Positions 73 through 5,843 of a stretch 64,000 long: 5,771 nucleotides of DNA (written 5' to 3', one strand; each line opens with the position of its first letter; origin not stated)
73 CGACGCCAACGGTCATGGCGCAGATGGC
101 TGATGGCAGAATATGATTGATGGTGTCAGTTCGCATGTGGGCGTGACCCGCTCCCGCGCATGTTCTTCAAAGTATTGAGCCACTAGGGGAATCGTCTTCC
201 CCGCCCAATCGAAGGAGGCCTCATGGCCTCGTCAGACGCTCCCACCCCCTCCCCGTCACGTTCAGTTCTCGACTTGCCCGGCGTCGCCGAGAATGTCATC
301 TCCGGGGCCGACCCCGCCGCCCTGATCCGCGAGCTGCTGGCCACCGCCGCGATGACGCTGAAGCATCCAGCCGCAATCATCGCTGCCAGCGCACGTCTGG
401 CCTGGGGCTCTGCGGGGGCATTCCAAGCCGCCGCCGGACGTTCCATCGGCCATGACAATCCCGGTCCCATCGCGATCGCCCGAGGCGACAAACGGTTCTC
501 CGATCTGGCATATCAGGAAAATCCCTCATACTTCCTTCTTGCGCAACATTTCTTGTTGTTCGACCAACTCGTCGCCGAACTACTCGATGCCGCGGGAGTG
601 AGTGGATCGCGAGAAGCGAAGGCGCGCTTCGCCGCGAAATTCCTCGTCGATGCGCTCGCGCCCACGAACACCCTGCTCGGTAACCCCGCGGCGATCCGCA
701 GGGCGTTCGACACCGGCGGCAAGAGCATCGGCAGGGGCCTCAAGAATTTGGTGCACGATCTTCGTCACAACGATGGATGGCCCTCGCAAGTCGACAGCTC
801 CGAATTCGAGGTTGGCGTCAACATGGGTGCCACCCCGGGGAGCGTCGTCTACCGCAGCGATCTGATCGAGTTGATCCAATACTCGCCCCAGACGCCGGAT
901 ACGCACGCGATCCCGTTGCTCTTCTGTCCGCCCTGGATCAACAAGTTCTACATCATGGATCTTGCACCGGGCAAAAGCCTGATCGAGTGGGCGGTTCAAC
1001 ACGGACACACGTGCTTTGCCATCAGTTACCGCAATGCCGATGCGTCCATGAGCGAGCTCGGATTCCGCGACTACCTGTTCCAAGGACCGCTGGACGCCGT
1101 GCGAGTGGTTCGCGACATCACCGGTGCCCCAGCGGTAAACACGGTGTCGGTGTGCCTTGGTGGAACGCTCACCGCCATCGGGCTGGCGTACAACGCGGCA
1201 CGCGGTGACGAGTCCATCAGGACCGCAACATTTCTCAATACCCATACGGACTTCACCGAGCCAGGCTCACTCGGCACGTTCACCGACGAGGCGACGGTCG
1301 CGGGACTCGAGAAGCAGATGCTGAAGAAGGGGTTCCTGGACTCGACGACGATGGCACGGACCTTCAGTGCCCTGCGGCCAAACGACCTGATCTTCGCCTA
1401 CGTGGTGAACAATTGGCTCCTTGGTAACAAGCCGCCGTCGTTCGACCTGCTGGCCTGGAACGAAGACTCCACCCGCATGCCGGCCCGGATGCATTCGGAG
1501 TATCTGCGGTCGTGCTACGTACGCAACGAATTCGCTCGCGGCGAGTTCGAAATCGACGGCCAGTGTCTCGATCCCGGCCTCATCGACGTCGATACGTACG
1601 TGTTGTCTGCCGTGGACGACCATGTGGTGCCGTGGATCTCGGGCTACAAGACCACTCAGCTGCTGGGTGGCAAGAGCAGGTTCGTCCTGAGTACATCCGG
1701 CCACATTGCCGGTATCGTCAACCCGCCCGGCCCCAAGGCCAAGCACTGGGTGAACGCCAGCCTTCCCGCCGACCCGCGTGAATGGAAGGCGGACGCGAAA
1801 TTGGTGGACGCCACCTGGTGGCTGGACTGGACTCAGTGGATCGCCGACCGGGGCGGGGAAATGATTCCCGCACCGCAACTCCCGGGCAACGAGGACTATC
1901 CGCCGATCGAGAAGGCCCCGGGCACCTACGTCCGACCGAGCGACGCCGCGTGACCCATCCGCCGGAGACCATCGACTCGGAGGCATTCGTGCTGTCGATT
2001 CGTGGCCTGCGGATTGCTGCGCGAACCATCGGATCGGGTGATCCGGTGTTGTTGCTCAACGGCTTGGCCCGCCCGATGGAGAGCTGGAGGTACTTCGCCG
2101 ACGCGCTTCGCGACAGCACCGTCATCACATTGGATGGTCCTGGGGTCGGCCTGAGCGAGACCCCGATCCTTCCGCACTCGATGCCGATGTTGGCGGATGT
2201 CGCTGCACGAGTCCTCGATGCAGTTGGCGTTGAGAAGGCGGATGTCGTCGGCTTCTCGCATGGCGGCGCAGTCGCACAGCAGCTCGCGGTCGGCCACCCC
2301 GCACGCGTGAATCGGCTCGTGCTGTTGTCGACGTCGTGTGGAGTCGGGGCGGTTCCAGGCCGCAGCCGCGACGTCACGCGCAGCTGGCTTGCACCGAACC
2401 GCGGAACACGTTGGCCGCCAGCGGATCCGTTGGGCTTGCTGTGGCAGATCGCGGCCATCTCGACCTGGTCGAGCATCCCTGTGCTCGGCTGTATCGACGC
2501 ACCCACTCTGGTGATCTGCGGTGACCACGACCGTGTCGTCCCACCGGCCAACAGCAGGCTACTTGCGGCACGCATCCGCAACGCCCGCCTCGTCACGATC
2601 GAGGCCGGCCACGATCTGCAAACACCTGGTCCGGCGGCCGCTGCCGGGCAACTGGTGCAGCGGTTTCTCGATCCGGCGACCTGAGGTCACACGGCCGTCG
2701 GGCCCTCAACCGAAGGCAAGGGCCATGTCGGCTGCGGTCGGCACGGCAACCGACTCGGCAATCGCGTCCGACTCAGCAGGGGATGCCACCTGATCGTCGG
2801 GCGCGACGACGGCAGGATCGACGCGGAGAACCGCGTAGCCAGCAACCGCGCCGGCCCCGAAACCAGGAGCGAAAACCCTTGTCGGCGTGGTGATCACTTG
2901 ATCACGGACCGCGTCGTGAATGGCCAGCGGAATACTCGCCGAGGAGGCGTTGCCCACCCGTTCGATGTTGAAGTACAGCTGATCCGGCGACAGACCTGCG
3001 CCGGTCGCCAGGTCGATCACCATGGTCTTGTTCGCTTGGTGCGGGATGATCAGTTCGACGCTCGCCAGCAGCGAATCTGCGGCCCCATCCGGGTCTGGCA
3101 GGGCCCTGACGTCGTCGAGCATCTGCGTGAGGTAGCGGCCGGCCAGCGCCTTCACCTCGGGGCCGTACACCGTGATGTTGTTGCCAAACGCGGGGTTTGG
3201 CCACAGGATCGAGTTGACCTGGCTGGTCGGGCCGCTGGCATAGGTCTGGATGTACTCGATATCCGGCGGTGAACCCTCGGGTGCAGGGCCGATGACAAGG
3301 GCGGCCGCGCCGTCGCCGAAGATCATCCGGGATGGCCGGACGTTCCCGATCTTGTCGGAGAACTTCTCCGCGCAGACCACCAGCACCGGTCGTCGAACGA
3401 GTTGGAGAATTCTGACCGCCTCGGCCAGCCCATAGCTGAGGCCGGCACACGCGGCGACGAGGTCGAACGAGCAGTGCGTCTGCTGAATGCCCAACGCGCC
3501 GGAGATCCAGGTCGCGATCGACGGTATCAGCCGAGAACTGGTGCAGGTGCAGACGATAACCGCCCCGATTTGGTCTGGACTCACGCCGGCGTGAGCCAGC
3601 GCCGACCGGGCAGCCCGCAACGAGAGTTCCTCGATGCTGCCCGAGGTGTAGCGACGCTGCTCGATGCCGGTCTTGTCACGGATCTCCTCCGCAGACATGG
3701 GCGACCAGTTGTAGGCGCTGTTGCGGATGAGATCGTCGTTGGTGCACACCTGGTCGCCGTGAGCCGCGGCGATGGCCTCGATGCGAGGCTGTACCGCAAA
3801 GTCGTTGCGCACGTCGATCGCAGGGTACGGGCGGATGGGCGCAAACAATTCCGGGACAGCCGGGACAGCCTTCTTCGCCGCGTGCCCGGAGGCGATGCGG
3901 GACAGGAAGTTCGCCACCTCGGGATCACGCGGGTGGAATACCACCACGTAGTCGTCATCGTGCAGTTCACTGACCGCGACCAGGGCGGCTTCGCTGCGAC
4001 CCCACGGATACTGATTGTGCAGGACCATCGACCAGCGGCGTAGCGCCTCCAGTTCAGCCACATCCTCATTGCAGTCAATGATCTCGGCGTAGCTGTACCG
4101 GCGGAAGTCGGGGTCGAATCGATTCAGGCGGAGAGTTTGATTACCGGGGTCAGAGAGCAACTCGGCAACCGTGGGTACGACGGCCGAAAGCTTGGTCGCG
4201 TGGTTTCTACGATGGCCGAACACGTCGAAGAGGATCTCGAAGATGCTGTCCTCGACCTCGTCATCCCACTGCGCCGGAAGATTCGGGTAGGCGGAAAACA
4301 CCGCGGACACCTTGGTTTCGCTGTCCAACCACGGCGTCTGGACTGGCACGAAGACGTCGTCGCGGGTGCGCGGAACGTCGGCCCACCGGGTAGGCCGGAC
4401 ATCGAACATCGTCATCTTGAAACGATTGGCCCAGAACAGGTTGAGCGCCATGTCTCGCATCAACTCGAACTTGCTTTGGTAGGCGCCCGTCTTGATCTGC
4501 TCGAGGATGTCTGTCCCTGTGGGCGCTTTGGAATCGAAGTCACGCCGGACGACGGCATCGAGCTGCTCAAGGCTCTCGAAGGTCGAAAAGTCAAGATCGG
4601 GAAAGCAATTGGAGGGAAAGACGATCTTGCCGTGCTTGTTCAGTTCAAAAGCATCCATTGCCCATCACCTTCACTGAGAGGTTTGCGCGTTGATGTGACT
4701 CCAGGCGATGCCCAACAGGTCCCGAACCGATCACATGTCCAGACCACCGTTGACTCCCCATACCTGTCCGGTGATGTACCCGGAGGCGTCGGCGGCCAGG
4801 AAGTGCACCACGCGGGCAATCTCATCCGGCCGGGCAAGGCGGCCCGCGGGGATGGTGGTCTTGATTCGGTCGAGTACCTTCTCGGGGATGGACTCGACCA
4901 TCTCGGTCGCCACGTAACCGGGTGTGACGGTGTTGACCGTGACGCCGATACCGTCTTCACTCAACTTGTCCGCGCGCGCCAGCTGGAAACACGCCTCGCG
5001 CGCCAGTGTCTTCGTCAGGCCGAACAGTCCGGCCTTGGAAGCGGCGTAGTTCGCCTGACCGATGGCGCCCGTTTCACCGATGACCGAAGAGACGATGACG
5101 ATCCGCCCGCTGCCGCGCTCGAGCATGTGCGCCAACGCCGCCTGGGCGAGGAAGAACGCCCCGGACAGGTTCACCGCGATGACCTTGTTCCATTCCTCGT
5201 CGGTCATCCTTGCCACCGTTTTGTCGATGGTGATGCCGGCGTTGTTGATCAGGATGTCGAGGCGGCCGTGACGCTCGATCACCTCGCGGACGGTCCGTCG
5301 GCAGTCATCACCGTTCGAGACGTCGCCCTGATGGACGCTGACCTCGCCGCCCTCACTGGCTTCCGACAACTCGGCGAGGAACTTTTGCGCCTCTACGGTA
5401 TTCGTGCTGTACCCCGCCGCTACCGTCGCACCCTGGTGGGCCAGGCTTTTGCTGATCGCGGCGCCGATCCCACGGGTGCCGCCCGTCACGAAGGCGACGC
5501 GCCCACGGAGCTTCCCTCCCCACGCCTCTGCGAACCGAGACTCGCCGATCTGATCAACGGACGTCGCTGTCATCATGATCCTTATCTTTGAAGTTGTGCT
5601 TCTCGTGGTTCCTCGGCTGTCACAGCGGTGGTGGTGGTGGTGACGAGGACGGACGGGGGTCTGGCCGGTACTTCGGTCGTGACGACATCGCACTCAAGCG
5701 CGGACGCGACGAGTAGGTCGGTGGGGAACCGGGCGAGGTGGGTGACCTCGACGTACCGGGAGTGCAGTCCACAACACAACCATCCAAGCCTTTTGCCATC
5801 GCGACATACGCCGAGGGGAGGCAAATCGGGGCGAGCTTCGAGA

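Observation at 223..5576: PHA locus in which a KAS III appears in place of the thiolase (phaC-phaZ >< KASIII-phaB)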

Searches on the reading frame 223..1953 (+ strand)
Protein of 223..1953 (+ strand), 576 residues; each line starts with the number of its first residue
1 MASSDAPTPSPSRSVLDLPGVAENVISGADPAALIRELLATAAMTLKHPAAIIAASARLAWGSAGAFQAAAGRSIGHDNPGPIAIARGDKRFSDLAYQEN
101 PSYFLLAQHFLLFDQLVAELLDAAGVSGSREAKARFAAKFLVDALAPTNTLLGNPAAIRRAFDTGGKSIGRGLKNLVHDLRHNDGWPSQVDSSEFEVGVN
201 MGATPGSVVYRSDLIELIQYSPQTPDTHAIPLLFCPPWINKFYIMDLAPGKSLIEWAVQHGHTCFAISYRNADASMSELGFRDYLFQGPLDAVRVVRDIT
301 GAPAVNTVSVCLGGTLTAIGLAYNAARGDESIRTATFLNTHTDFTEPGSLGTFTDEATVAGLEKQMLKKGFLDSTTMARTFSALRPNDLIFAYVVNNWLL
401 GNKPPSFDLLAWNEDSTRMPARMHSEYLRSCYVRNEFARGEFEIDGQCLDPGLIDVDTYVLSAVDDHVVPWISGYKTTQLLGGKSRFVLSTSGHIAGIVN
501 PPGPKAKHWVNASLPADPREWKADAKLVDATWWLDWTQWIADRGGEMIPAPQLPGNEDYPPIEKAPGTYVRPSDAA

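Call 3: search_protein_families(library=pfam, proteins=[window:223-1953:+], max_evalue=0.001)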
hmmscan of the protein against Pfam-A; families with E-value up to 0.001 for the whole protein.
window:223-1953:+ (576 aa): 2 families
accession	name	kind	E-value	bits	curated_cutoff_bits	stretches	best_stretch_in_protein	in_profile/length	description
PF07167.19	PhaC_N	-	2.1e-56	190.8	23.7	1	89-257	2-173/173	Poly-beta-hydroxybutyrate polymerase (PhaC) N-terminus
PF00561.26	Abhydrolase_1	-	1.1e-11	45.3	25.8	1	258-501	24-245/245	alpha/beta hydrolase fold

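Call 4: search_protein_families(library=ncbifam, proteins=[window:223-1953:+], max_evalue=0.001)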
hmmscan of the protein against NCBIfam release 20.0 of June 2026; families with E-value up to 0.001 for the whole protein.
window:223-1953:+ (576 aa): 3 families
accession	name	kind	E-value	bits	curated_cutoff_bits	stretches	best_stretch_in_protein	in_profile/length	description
TIGR01838.1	PHA_synth_I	subfamily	5.7e-173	576.2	622.65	1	47-571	3-531/532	class I poly(R)-hydroxyalkanoic acid synthase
TIGR01839.1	PHA_synth_II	subfamily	3.3e-139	464.5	855.4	1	87-571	74-558/560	class II poly(R)-hydroxyalkanoic acid synthase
TIGR01836.1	PHA_synth_III_C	subfamily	5.6e-30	104.5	365.3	1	199-500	32-332/350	class III poly(R)-hydroxyalkanoic acid synthase subunit PhaC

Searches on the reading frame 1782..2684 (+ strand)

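Call 3: search_protein_families(library=pfam, proteins=[window:1782-2684:+], max_evalue=0.001)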
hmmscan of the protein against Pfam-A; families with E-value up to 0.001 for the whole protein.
window:1782-2684:+ (300 aa): 5 families
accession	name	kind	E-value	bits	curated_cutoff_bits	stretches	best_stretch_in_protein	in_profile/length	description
PF00561.26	Abhydrolase_1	-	2.3e-29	103.2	25.8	2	88-184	2-102/245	alpha/beta hydrolase fold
PF12697.13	Abhydrolase_6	-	3e-14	54.6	26.3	1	89-281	1-208/217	Alpha/beta hydrolase family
PF12146.15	Hydrolase_4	-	1.5e-11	44.5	27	1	89-190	7-115/239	Serine aminopeptidase, S33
PF08386.16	Abhydrolase_4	-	2.6e-06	27.9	21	1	239-297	34-92/103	TAP-like protein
PF03959.19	FSH1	-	3.3e-05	24.1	21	0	238-277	159-199/211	Serine hydrolase (FSH1)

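Call 4: search_protein_families(library=ncbifam, proteins=[window:1782-2684:+], max_evalue=0.001)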
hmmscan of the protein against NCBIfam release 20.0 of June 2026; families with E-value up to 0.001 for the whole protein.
window:1782-2684:+ (300 aa): 35 families (the best 25 are shown)
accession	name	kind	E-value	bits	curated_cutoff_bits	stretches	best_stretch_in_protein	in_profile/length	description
TIGR02240.1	PHA_depoly_arom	equivalog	1.5e-35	122.9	250.6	2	77-199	15-139/276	poly(3-hydroxyalkanoate) depolymerase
NF051488.1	bifunc_PcaDC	exception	4.1e-31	108.5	390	2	86-189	12-116/375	bifunctional 3-oxoadipate enol-lactonase/4-carboxymuconolactone decarboxylase PcaDC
TIGR02427.1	protocat_pcaD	equivalog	3.1e-28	98.9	255.85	2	87-189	13-117/251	3-oxoadipate enol-lactonase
NF011457.0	PRK14875.1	equivalog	5.4e-24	84.8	307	1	74-189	118-235/372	acetoin dehydrogenase dihydrolipoyllysine-residue acetyltransferase subunit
NF051487.1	bifunc_PcaCD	exception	6.7e-23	81.4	430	2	51-186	135-273/413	bifunctional 4-carboxymuconolactone decarboxylase/3-oxoadipate enol-lactonase PcaCD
NF052610.1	macro_16_ester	equivalog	1e-17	64.4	420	2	87-186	24-129/281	alpha/beta fold macrolide esterase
TIGR03611.1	RutD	equivalog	1.1e-15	57.8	238.5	2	83-188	10-117/258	pyrimidine utilization protein D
NF053683.1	esterase_mleBRB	exception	1.5e-15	57.6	585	1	70-190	5-133/280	BRB family alpha/beta fold macrolide esterase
NF050089.1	i_nPHAscl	equivalog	1.5e-15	57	300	1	84-185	15-118/288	intracellular short-chain-length polyhydroxyalkanoate depolymerase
NF041759.1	mac_hydro_EstT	equivalog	1.9e-15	56.8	450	2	88-185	23-127/278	macrolide hydrolase EstT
TIGR01738.1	bioH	equivalog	2.2e-15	57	206.95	1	87-186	5-100/245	pimeloyl-ACP methyl ester esterase BioH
TIGR03056.1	bchO_mg_che_rel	equivalog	3.1e-15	55.9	172.55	2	82-180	22-124/278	alpha/beta fold hydrolase BchO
TIGR03343.1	biphenyl_bphD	equivalog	2e-14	53.5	462.15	1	76-189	20-138/282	2-hydroxy-6-oxo-6-phenylhexa-2,4-dienoate hydrolase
NF053684.1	esterase_mleBCA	exception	6.1e-14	51.8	570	1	71-186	6-129/281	BCA family alpha/beta fold macrolide esterase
NF045632.1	hydroxlase_HsaD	equivalog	8e-14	51.3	400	1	83-184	31-137/290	4,5:9,10-diseco-3-hydroxy-5,9,17-trioxoandrosta-1(10),2-diene-4-oate hydrolase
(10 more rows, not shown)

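Call 61: search_protein_families(library=ncbifam, proteins=[window:1950-2684:+], max_evalue=1e-10)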
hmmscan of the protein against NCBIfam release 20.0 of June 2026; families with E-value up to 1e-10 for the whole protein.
window:1950-2684:+ (244 aa): 20 families
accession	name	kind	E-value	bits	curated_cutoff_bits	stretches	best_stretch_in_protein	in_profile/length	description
TIGR02240.1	PHA_depoly_arom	equivalog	6.5e-36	124.1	250.6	2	21-143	15-139/276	poly(3-hydroxyalkanoate) depolymerase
NF051488.1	bifunc_PcaDC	exception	3e-31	108.9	390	1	30-133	12-116/375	bifunctional 3-oxoadipate enol-lactonase/4-carboxymuconolactone decarboxylase PcaDC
TIGR02427.1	protocat_pcaD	equivalog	1.4e-28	100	255.85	1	31-133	13-117/251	3-oxoadipate enol-lactonase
NF011457.0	PRK14875.1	equivalog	5.9e-24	84.7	307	1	20-133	122-235/372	acetoin dehydrogenase dihydrolipoyllysine-residue acetyltransferase subunit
NF051487.1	bifunc_PcaCD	exception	1.1e-22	80.8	430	1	19-130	157-273/413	bifunctional 4-carboxymuconolactone decarboxylase/3-oxoadipate enol-lactonase PcaCD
NF052610.1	macro_16_ester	equivalog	4.8e-18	65.5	420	0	31-130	24-129/281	alpha/beta fold macrolide esterase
TIGR03611.1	RutD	equivalog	4.6e-16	58.9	238.5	0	26-132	9-117/258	pyrimidine utilization protein D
NF053683.1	esterase_mleBRB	exception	6.6e-16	58.7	585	1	14-135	5-134/280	BRB family alpha/beta fold macrolide esterase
NF050089.1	i_nPHAscl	equivalog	7.2e-16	58.1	300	1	28-129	15-118/288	intracellular short-chain-length polyhydroxyalkanoate depolymerase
NF041759.1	mac_hydro_EstT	equivalog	9e-16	57.9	450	0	32-129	23-127/278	macrolide hydrolase EstT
TIGR01738.1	bioH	equivalog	1e-15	58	206.95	0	31-130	5-100/245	pimeloyl-ACP methyl ester esterase BioH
TIGR03056.1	bchO_mg_che_rel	equivalog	1.6e-15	56.8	172.55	0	26-124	22-124/278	alpha/beta fold hydrolase BchO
TIGR03343.1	biphenyl_bphD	equivalog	9.1e-15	54.6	462.15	0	20-133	20-138/282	2-hydroxy-6-oxo-6-phenylhexa-2,4-dienoate hydrolase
NF053684.1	esterase_mleBCA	exception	2.8e-14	53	570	0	15-130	6-129/281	BCA family alpha/beta fold macrolide esterase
NF045632.1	hydroxlase_HsaD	equivalog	3.8e-14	52.3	400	1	27-128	31-137/290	4,5:9,10-diseco-3-hydroxy-5,9,17-trioxoandrosta-1(10),2-diene-4-oate hydrolase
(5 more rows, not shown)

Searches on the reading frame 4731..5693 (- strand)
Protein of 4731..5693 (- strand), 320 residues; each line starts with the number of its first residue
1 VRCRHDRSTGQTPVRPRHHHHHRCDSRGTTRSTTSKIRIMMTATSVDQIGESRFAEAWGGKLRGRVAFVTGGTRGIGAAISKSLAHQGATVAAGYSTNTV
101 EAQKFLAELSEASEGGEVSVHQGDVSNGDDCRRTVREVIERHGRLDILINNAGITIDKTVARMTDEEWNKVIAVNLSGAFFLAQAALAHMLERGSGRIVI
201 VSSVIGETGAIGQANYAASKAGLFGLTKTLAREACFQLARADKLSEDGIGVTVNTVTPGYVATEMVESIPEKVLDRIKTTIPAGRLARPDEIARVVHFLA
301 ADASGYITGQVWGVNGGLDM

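Call 3: search_protein_families(library=pfam, proteins=[window:4731-5693:-], max_evalue=0.001)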
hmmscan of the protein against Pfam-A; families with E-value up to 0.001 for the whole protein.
window:4731-5693:- (320 aa): 4 families
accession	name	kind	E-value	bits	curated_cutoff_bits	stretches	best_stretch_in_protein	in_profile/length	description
PF13561.12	adh_short_C2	-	1.4e-55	188.9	27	1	74-318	6-235/236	Enoyl-(Acyl carrier protein) reductase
PF00106.31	adh_short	-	5.5e-55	186.3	26.6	1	66-272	2-193/195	short chain dehydrogenase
PF08659.16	KR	-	9.6e-23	81.5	22.6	1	68-228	4-161/180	KR domain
PF01370.27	Epimerase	-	7.6e-08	32.5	20.9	1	68-259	2-176/240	NAD dependent epimerase/dehydratase family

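Call 4: search_protein_families(library=ncbifam, proteins=[window:4731-5693:-], max_evalue=0.001)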
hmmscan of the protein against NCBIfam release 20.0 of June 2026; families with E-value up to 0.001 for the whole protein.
window:4731-5693:- (320 aa): 230 families (the best 25 are shown)
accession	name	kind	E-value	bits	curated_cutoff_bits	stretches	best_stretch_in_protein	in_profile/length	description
TIGR01829.1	AcAcCoA_reduct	subfamily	4.9e-83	278.5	302.1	1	65-320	1-242/242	acetoacetyl-CoA reductase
TIGR01830.1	3oxo_ACP_reduc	equivalog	6.5e-79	265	297.75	1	67-318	1-238/239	3-oxoacyl-[acyl-carrier-protein] reductase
NF009464.0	PRK12824.1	subfamily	1.3e-75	254.3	269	1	65-320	3-244/245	3-oxoacyl-ACP reductase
NF004198.0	PRK05653.1-3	equivalog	1.8e-72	243.8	296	1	62-320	5-248/248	3-oxoacyl-ACP reductase FabG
NF009466.0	PRK12826.1-2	subfamily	1.5e-70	237.5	222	1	65-318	4-244/248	3-oxoacyl-ACP reductase FabG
NF004197.0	PRK05653.1-1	equivalog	1.8e-70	237.4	332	1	61-320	4-248/249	3-oxoacyl-ACP reductase FabG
NF009546.0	PRK12935.1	equivalog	1e-68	231.6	418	1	61-320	3-247/247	acetoacetyl-CoA reductase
NF004199.0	PRK05653.1-4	equivalog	5.3e-67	226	301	1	62-320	3-247/247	3-oxoacyl-ACP reductase FabG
NF004200.0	PRK05653.1-5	equivalog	1.5e-61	208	273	1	66-318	4-241/242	3-oxoacyl-ACP reductase FabG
NF053542.1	FlxB_rubin_SDR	equivalog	5.8e-60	203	340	1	66-318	2-239/239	flexirubin biosynthesis SDR family reductase FlxB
NF009548.0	PRK12938.1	equivalog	3.5e-59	200.5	472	1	64-320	3-245/246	3-ketoacyl-ACP reductase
NF009468.0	PRK12826.1-4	equivalog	5.9e-57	193.3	318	1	61-317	4-246/256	SDR family oxidoreductase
NF047420.2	EF_P_mod_YmfI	equivalog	7.2e-56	189.6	238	1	67-318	2-235/236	elongation factor P 5-aminopentanone reductase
NF005559.1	PRK07231.1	subfamily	2.6e-55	187.6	215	1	62-318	2-247/249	glucose 1-dehydrogenase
NF052558.1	MBtsdlDhBudC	equivalog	1.8e-53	181.7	270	1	63-318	2-241/250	meso-2,3-butanediol dehydrogenase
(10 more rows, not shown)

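Call 61: search_protein_families(library=ncbifam, proteins=[window:4731-5576:-], max_evalue=1e-10)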
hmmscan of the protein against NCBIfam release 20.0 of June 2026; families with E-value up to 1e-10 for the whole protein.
window:4731-5576:- (281 aa): 205 families (the best 25 are shown)
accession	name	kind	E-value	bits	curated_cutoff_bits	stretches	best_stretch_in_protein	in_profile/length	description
TIGR01829.1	AcAcCoA_reduct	subfamily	3.5e-83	279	302.1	1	26-281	1-242/242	acetoacetyl-CoA reductase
TIGR01830.1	3oxo_ACP_reduc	equivalog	4.1e-79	265.6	297.75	1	28-279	1-238/239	3-oxoacyl-[acyl-carrier-protein] reductase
NF009464.0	PRK12824.1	subfamily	8e-76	254.9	269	1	26-281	3-244/245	3-oxoacyl-ACP reductase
NF004198.0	PRK05653.1-3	equivalog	1.2e-72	244.3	296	1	23-281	5-248/248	3-oxoacyl-ACP reductase FabG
NF009466.0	PRK12826.1-2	subfamily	9.5e-71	238.1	222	1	26-279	4-244/248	3-oxoacyl-ACP reductase FabG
NF004197.0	PRK05653.1-1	equivalog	1.2e-70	238.1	332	1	22-281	4-248/249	3-oxoacyl-ACP reductase FabG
NF009546.0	PRK12935.1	equivalog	6.5e-69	232.2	418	1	22-281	3-247/247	acetoacetyl-CoA reductase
NF004199.0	PRK05653.1-4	equivalog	3.4e-67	226.6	301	1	23-281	3-247/247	3-oxoacyl-ACP reductase FabG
NF004200.0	PRK05653.1-5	equivalog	2.1e-61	207.6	273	1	27-279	4-241/242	3-oxoacyl-ACP reductase FabG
NF053542.1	FlxB_rubin_SDR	equivalog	4e-60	203.5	340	1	27-279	2-239/239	flexirubin biosynthesis SDR family reductase FlxB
NF009548.0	PRK12938.1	equivalog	2.4e-59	201.1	472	1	25-281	3-245/246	3-ketoacyl-ACP reductase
NF009468.0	PRK12826.1-4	equivalog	3.8e-57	193.9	318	1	22-278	4-246/256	SDR family oxidoreductase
NF047420.2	EF_P_mod_YmfI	equivalog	4.6e-56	190.2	238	1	28-279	2-235/236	elongation factor P 5-aminopentanone reductase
NF005559.1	PRK07231.1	subfamily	1.6e-55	188.4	215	1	23-279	2-247/249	glucose 1-dehydrogenase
NF052558.1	MBtsdlDhBudC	equivalog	1e-53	182.5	270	1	24-279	2-241/250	meso-2,3-butanediol dehydrogenase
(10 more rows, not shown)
